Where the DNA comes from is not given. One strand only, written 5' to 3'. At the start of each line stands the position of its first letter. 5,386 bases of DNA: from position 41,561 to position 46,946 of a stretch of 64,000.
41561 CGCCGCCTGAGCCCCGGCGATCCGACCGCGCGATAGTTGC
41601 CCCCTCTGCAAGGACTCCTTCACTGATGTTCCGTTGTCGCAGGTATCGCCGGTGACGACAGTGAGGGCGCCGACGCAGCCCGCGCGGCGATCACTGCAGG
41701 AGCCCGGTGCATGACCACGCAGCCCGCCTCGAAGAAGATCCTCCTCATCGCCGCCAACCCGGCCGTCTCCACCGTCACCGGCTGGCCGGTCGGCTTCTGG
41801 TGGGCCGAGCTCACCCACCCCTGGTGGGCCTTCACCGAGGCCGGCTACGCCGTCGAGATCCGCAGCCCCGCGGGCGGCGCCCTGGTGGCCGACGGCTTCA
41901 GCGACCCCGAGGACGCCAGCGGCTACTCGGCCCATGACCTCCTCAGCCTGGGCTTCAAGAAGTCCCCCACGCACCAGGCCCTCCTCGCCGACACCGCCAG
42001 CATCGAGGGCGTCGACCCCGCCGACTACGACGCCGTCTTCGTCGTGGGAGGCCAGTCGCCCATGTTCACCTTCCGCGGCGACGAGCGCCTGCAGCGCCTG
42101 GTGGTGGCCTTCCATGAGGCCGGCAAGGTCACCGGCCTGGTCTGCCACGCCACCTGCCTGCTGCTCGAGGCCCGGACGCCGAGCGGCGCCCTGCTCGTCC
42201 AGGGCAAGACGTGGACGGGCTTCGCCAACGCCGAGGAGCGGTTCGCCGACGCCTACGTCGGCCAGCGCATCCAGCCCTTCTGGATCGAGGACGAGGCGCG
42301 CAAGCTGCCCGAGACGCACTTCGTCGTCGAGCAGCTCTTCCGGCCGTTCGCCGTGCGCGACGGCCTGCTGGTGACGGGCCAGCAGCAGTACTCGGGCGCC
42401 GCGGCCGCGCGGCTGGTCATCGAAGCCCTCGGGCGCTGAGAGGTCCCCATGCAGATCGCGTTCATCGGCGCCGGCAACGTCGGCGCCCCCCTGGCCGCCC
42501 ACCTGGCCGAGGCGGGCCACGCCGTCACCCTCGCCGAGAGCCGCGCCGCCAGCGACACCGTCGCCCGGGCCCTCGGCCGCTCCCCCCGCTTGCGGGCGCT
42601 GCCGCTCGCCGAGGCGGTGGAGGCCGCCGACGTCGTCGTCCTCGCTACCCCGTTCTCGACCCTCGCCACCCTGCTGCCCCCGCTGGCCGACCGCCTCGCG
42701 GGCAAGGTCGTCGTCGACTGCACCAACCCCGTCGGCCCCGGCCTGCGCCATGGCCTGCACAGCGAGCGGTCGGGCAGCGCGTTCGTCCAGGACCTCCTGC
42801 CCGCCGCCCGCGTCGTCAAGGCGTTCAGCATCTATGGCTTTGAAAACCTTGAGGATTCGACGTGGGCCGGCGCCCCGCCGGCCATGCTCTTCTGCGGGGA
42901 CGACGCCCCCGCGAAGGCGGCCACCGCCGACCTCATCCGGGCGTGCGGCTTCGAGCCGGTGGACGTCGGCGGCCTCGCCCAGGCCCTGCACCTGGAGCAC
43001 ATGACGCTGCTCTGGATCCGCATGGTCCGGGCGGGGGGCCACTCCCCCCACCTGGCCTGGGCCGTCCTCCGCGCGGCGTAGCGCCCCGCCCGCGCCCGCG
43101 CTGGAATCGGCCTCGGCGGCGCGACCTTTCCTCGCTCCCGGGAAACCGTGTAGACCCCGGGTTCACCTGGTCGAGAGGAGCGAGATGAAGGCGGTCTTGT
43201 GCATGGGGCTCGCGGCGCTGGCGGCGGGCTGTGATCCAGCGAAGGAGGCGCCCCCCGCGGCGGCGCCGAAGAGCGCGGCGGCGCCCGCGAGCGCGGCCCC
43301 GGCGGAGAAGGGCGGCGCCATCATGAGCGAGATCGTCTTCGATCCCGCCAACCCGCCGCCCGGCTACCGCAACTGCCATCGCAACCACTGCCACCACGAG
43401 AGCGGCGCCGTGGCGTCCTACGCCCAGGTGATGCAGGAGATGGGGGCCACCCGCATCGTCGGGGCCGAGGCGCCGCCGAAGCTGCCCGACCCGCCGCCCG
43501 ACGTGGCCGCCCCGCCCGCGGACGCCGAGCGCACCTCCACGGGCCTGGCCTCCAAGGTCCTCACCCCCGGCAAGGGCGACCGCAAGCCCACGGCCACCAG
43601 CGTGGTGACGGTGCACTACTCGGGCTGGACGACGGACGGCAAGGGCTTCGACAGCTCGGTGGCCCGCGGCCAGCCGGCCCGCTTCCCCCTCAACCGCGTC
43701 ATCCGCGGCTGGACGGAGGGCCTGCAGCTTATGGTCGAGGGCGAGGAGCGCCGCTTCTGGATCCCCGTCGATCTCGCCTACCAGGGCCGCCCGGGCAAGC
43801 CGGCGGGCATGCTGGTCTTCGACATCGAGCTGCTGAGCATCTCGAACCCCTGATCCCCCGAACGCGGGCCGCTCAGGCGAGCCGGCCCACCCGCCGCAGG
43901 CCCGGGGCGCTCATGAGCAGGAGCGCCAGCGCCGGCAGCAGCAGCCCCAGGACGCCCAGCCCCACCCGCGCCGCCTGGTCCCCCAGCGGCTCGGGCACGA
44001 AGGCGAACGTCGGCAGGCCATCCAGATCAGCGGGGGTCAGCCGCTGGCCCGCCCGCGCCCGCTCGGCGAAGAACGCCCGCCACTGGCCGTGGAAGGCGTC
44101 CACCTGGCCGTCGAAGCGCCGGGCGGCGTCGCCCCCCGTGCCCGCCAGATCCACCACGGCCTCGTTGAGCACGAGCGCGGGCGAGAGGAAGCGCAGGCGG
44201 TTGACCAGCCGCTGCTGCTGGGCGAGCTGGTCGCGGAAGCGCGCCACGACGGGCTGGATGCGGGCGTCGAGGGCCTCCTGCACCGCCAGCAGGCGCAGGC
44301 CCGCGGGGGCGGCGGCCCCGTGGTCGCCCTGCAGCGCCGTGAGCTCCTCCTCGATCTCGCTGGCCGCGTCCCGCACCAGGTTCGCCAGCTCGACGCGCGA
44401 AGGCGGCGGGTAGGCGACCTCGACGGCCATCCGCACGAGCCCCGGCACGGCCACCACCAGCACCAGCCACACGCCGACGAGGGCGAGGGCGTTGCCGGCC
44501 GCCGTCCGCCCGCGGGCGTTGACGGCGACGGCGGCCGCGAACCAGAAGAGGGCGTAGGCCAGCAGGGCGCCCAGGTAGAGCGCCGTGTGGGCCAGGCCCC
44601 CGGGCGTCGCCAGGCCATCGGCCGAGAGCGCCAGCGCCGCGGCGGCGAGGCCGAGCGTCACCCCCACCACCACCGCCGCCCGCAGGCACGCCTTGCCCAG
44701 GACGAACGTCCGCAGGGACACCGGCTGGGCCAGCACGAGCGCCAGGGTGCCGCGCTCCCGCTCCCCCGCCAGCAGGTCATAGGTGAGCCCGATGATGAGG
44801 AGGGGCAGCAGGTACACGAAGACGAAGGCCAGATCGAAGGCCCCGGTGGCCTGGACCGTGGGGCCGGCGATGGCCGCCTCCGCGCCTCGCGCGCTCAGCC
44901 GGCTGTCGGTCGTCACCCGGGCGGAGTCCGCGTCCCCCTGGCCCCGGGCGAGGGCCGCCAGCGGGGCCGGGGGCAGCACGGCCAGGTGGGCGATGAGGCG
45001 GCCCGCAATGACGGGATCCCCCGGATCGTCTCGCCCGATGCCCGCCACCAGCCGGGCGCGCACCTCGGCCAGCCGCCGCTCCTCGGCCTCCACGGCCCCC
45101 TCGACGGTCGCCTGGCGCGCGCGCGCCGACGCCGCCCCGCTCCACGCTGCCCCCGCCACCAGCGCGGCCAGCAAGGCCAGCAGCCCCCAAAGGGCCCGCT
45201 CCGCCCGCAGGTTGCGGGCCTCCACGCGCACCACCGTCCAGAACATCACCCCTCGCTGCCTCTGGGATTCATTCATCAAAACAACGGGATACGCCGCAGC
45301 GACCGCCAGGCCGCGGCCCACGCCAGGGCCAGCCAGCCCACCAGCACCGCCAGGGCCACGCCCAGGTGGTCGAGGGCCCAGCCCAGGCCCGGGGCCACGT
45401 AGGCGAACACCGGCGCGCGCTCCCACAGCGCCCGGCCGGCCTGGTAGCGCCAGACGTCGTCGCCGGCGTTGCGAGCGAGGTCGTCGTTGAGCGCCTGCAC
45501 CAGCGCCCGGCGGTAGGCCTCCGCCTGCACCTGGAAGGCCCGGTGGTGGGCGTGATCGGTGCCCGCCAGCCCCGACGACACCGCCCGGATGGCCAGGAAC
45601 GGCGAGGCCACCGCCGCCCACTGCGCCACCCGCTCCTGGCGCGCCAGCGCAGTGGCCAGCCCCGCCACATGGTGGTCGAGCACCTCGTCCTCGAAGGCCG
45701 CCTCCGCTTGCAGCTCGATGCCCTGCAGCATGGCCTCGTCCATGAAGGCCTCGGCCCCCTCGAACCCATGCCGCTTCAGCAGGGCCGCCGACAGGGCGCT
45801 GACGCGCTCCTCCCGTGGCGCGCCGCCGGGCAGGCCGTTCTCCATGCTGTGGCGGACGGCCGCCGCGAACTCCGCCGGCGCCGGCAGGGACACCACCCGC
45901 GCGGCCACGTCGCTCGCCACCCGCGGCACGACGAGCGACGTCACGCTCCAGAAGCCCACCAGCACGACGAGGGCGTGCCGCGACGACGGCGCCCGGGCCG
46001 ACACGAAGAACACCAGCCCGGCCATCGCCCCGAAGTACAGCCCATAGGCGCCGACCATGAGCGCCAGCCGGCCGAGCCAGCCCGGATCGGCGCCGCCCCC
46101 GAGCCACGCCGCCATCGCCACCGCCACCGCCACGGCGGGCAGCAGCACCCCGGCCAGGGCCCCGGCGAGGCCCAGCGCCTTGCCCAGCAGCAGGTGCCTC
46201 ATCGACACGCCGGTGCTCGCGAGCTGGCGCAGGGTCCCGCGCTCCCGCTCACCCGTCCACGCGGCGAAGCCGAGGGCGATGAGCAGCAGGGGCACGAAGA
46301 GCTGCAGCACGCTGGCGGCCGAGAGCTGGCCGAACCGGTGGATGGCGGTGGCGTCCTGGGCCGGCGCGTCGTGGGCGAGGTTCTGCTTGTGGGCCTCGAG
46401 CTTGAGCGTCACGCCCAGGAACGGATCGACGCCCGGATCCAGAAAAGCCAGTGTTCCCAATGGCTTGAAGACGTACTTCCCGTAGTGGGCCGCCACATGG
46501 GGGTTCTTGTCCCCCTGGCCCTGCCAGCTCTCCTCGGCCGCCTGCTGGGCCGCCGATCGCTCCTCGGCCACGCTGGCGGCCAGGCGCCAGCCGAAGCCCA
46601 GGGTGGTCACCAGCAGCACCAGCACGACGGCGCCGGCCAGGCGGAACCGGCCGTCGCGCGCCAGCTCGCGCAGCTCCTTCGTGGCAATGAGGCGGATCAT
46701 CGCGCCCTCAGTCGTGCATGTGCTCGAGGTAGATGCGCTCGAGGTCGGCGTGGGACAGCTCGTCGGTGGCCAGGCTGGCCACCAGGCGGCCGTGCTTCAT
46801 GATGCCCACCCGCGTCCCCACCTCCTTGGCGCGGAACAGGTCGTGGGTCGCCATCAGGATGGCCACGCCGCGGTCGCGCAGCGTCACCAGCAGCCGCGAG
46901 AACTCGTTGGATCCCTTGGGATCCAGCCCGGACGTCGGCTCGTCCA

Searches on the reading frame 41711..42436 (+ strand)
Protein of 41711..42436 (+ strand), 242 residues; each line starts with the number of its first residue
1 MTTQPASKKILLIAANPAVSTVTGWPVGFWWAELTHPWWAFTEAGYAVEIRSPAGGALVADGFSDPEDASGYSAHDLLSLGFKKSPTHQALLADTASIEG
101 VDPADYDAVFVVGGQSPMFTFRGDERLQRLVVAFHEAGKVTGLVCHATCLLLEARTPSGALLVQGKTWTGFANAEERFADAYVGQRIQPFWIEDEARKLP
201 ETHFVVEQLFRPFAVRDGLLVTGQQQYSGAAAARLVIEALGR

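Call 25: list_cluster_members(proteins=[window:41711-42436:+, window:42449-43078:+, window:38800-39264:-, window:25961-26560:+, window:21685-22581:-, window:43185-43850:+, window:40628-41593:+, window:24031-25203:+])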
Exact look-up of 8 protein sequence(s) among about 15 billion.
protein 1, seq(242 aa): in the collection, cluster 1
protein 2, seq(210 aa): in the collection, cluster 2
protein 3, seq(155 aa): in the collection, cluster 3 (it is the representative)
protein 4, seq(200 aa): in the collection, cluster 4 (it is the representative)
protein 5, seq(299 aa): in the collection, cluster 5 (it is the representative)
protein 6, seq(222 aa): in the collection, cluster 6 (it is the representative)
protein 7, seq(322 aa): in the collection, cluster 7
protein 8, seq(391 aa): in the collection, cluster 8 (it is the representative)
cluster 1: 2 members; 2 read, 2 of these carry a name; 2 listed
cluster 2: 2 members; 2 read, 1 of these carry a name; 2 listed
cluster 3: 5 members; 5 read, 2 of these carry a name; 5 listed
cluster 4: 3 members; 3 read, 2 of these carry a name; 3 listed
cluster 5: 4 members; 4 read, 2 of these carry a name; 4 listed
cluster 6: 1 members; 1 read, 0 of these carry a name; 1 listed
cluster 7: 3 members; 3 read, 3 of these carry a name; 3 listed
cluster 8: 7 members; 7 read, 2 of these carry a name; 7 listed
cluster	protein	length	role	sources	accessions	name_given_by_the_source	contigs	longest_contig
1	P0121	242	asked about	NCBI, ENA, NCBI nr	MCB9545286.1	MAG: type 1 glutamine amidotransferase domain-containing protein [Myxococcales bacterium] | type 1 glutamine amidotransferase domain-containing protein [Myxococcales bacterium]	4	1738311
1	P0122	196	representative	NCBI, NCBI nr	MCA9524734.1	MAG: type 1 glutamine amidotransferase domain-containing protein, partial [Myxococcales ... | type 1 glutamine amidotransferase domain-containing protein [Myxococcales bacterium]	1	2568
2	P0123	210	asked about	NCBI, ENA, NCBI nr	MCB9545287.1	MAG: NADPH-dependent F420 reductase [Myxococcales bacterium] | NADPH-dependent F420 reductase [Myxococcales bacterium]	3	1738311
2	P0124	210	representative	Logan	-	-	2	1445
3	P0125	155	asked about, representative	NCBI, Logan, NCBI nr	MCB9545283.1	MAG: hypothetical protein H6706_05240 [Myxococcales bacterium] | hypothetical protein [Myxococcales bacterium]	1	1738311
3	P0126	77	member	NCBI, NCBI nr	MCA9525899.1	MAG: hypothetical protein KC549_06330, partial [Myxococcales bacterium] | hypothetical protein [Myxococcales bacterium]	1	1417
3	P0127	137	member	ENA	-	-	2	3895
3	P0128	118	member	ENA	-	-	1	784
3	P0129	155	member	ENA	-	-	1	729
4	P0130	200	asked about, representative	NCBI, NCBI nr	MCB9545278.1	MAG: TetR/AcrR family transcriptional regulator [Myxococcales bacterium] | TetR/AcrR family transcriptional regulator [Myxococcales bacterium]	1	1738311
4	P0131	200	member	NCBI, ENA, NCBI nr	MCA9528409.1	MAG: TetR/AcrR family transcriptional regulator [Myxococcales bacterium] | TetR/AcrR family transcriptional regulator [Myxococcales bacterium]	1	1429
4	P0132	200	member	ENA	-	-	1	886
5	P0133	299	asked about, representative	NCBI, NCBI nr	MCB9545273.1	MAG: SDR family oxidoreductase [Myxococcales bacterium] | SDR family oxidoreductase [Myxococcales bacterium]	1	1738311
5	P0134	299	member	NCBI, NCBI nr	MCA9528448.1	MAG: SDR family oxidoreductase [Myxococcales bacterium] | SDR family oxidoreductase [Myxococcales bacterium]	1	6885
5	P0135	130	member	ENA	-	-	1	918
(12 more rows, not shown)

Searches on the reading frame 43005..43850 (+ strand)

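Call 76: search_protein_families(library=pfam, proteins=[window:43005-43850:+], max_evalue=0.001)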
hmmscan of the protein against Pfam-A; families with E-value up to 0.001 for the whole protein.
window:43005-43850:+ (282 aa): 1 family
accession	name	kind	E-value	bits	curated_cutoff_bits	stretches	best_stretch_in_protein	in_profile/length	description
PF00254.34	FKBP_C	-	2.9e-22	79.2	21.1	1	191-277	1-94/94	FKBP-type peptidyl-prolyl cis-trans isomerase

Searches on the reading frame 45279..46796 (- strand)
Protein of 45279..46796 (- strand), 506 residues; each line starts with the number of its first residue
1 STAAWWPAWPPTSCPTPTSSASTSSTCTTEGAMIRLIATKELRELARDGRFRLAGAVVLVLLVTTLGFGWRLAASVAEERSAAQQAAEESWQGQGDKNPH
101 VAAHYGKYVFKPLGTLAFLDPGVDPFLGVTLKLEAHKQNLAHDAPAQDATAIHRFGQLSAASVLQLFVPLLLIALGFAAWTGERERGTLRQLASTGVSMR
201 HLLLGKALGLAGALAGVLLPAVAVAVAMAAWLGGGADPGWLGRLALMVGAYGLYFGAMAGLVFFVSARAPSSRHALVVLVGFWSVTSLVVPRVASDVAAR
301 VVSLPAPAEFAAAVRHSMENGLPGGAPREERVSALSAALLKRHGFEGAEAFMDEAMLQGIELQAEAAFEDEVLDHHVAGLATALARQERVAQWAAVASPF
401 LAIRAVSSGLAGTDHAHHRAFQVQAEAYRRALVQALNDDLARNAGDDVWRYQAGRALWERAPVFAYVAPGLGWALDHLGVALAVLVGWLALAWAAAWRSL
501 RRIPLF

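Call 76: search_protein_families(library=pfam, proteins=[window:45279-46796:-], max_evalue=0.001)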
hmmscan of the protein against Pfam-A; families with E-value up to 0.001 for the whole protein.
window:45279-46796:- (506 aa): 4 families
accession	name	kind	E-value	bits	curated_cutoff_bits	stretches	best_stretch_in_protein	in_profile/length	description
PF12679.13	ABC2_membrane_2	-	4.7e-25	88.8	27.2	1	37-302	3-211/283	ABC-2 family transporter protein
PF12040.14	DUF3526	-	1.3e-22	81.4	25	1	310-466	4-143/144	Domain of unknown function (DUF3526)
PF12698.13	ABC2_membrane_3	-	8.9e-05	22.2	31.6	1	165-288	168-284/347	ABC-2 family transporter protein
PF12730.13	ABC2_membrane_4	-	0.00098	19.6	27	0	158-248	49-139/179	ABC-2 family transporter protein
